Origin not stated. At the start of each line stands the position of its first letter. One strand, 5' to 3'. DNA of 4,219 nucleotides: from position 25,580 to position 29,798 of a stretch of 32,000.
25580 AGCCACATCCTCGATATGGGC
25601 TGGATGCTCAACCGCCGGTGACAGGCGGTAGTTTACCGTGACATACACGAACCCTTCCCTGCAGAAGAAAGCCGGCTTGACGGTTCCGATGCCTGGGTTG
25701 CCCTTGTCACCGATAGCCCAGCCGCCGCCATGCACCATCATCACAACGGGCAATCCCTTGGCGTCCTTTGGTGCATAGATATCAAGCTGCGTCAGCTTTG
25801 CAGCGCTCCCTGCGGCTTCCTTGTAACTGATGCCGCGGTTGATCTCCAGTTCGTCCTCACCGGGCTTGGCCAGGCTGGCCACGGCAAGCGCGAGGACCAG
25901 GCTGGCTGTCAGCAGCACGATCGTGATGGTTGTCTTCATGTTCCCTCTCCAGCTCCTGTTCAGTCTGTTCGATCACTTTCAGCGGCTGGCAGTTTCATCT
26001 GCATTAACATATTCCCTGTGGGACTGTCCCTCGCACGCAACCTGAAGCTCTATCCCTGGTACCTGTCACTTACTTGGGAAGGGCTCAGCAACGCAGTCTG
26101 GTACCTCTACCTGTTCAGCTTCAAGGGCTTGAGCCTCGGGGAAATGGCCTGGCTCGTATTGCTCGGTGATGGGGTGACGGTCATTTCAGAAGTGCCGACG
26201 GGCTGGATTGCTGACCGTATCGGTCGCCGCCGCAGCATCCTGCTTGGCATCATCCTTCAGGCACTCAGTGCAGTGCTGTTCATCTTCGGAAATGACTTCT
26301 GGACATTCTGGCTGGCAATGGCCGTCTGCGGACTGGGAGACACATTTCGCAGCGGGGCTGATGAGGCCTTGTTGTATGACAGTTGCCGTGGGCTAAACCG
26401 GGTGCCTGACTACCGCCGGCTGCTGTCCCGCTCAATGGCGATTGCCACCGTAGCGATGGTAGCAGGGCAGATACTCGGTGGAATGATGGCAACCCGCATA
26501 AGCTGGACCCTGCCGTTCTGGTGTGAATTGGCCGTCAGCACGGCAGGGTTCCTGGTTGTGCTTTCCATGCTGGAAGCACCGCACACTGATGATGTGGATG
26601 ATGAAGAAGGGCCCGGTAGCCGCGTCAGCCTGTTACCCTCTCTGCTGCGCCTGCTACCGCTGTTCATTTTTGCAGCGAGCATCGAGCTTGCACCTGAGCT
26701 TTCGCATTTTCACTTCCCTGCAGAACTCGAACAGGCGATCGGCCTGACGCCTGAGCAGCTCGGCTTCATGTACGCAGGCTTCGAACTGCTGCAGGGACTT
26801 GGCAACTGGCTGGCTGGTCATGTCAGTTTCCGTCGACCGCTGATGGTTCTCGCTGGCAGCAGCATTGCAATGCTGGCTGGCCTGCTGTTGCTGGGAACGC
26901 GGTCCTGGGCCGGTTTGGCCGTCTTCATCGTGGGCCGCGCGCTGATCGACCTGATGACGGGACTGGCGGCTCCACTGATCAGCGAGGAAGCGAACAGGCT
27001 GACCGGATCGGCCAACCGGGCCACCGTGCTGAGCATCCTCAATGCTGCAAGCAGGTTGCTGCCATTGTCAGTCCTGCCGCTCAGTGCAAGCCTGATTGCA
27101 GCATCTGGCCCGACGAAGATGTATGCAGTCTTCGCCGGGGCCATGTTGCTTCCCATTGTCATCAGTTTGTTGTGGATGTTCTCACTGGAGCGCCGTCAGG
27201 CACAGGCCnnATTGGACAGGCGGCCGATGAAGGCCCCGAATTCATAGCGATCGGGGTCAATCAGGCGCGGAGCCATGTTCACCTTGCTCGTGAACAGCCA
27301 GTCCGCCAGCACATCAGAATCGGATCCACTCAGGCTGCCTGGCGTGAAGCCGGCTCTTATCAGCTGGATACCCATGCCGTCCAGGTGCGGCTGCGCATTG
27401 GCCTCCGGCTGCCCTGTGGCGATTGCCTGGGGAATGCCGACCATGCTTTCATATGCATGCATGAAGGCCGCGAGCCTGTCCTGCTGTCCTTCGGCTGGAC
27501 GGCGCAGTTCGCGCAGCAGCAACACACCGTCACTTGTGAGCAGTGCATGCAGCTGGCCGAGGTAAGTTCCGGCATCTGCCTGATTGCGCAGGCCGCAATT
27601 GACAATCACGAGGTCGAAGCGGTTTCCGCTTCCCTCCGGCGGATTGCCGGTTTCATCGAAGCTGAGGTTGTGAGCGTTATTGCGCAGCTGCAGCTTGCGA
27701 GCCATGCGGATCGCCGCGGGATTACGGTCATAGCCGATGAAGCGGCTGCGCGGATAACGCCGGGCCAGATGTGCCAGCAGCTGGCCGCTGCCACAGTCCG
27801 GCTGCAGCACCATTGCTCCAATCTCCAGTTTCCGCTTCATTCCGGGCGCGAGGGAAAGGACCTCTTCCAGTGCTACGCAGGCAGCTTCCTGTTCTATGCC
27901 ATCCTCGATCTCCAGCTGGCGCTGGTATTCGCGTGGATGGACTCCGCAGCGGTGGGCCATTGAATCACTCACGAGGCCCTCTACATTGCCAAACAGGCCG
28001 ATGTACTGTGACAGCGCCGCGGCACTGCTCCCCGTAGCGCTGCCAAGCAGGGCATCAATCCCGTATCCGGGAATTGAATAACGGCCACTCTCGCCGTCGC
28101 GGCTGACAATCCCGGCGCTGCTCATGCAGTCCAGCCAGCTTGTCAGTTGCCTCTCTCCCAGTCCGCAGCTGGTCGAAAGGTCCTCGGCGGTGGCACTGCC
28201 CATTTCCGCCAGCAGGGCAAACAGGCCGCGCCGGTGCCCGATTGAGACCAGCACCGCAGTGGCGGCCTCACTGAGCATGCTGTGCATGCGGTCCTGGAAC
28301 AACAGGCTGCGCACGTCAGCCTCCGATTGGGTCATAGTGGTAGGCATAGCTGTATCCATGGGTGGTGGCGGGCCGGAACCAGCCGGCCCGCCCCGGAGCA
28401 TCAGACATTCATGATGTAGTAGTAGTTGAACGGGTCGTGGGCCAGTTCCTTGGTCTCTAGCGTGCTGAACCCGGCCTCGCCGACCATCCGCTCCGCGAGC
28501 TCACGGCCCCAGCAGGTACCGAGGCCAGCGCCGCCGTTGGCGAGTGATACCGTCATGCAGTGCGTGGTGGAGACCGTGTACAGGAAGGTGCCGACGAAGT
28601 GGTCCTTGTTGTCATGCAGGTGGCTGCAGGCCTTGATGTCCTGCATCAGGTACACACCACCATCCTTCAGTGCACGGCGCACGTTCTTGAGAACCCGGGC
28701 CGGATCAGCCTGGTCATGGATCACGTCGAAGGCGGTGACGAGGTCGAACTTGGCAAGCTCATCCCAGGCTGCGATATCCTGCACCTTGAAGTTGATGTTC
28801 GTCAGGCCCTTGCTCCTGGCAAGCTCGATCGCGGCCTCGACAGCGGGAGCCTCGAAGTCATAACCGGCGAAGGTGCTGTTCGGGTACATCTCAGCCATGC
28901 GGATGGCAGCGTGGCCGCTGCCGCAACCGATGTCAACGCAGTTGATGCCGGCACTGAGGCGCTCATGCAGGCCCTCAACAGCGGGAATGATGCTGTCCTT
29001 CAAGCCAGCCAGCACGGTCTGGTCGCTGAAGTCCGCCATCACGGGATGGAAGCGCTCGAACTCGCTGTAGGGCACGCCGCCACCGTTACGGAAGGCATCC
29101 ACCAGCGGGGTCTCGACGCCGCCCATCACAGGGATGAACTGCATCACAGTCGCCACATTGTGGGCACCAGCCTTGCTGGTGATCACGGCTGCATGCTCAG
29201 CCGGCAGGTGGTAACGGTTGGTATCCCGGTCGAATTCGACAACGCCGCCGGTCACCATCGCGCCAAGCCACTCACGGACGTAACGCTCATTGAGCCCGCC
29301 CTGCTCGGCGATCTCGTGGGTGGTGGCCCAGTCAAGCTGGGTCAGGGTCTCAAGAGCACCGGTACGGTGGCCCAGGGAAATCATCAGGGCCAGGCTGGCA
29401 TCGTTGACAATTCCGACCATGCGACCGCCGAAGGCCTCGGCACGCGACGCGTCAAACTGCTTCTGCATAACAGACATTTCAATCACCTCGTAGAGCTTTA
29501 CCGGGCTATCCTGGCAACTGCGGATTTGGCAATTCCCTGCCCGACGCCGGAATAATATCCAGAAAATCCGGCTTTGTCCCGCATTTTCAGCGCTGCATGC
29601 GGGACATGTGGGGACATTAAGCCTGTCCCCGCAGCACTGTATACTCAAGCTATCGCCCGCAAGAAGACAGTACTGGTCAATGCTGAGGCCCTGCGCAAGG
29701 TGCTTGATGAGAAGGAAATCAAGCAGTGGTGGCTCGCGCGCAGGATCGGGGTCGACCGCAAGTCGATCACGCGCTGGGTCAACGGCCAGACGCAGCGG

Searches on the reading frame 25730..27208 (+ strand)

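Call 26: search_protein_families(library=pfam, proteins=[window:25730-27208:+], max_evalue=0.001)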
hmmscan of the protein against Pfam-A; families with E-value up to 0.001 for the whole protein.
window:25730-27208:+ (493 aa): 3 families
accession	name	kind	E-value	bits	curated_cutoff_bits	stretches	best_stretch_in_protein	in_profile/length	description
PF07690.21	MFS_1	-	4.7e-27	95.2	33.4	2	119-315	15-209/347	Major Facilitator Superfamily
PF13347.12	MFS_2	-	3.7e-05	22.9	27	1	118-203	241-327/427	MFS/sugar transport protein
PF12832.13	MFS_1_like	-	0.00034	20.2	25.2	1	124-286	22-181/373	MFS_1 like family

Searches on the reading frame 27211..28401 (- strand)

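Call 26: search_protein_families(library=pfam, proteins=[window:27211-28401:-], max_evalue=0.001)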
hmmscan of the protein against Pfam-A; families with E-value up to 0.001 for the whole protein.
window:27211-28401:- (397 aa): 8 families
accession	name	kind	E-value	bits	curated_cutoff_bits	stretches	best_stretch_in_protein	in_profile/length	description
PF21320.3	HTH_65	-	1.7e-14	54.2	24.1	1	46-111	1-66/75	Rv2258c-like winged HTH domain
PF13847.12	Methyltransf_31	-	1.2e-12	48.1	27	1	198-306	7-114/145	Methyltransferase domain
PF08242.18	Methyltransf_12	-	2.2e-10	41.6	30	1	203-294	5-98/98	Methyltransferase domain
PF13649.12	Methyltransf_25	-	3.1e-08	34.6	27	1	202-292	5-97/97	Methyltransferase domain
PF13489.12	Methyltransf_23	-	5.2e-08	33.2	27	1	203-310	31-128/164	Methyltransferase domain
PF08241.18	Methyltransf_11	-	3.6e-06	28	21.2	1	203-295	5-94/95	Methyltransferase domain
PF05175.20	MTS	-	3.6e-05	23.9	23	1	198-278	35-115/170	Methyltransferase small domain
PF01209.24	Ubie_methyltran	-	0.00071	19.4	20.1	0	195-304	48-159/233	ubiE/COQ5 methyltransferase family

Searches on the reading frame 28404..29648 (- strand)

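Call 26: search_protein_families(library=pfam, proteins=[window:28404-29648:-], max_evalue=0.001)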
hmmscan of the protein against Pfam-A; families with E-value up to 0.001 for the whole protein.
window:28404-29648:- (415 aa): 15 families
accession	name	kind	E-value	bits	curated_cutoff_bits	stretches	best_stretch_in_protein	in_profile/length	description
PF21320.3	HTH_65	-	7.2e-32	109.9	24.1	1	84-157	1-74/75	Rv2258c-like winged HTH domain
PF13847.12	Methyltransf_31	-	1.1e-28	100.2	27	1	232-344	2-118/145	Methyltransferase domain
PF08242.18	Methyltransf_12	-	2.2e-18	67.2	30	1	238-332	1-97/98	Methyltransferase domain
PF13649.12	Methyltransf_25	-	2.1e-17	64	27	1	238-331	2-97/97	Methyltransferase domain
PF13489.12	Methyltransf_23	-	8.4e-17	61.8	27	1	227-345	16-126/164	Methyltransferase domain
PF08241.18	Methyltransf_11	-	6.3e-15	56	21.2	1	238-334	1-94/95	Methyltransferase domain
PF02390.23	Methyltransf_4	-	1.2e-08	35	24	1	236-291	4-59/173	Putative methyltransferase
PF00891.24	Methyltransf_2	-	3.2e-08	33.6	22.3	1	235-335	64-164/210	O-methyltransferase domain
PF05175.20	MTS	-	8.3e-08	32.5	23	1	234-332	32-135/170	Methyltransferase small domain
PF01209.24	Ubie_methyltran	-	6.2e-07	29.4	20.1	1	233-335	47-151/233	ubiE/COQ5 methyltransferase family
PF06325.19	PrmA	-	0.00011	22.2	22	1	225-306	153-232/296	Ribosomal protein L11 methyltransferase (PrmA)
PF05219.18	DREV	-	0.00016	21.3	26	1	237-331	98-182/265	DREV methyltransferase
PF01135.25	PCMT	-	0.00017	21.9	20.3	1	228-334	70-170/210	Protein-L-isoaspartate(D-aspartate) O-methyltransferase (PCMT)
PF02353.26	CMAS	-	0.00043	20.1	27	1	230-352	59-181/273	Mycolic acid cyclopropane synthetase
PF08003.17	Methyltransf_9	-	0.00089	18.8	23.8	0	236-336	118-218/315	Protein of unknown function (DUF1698)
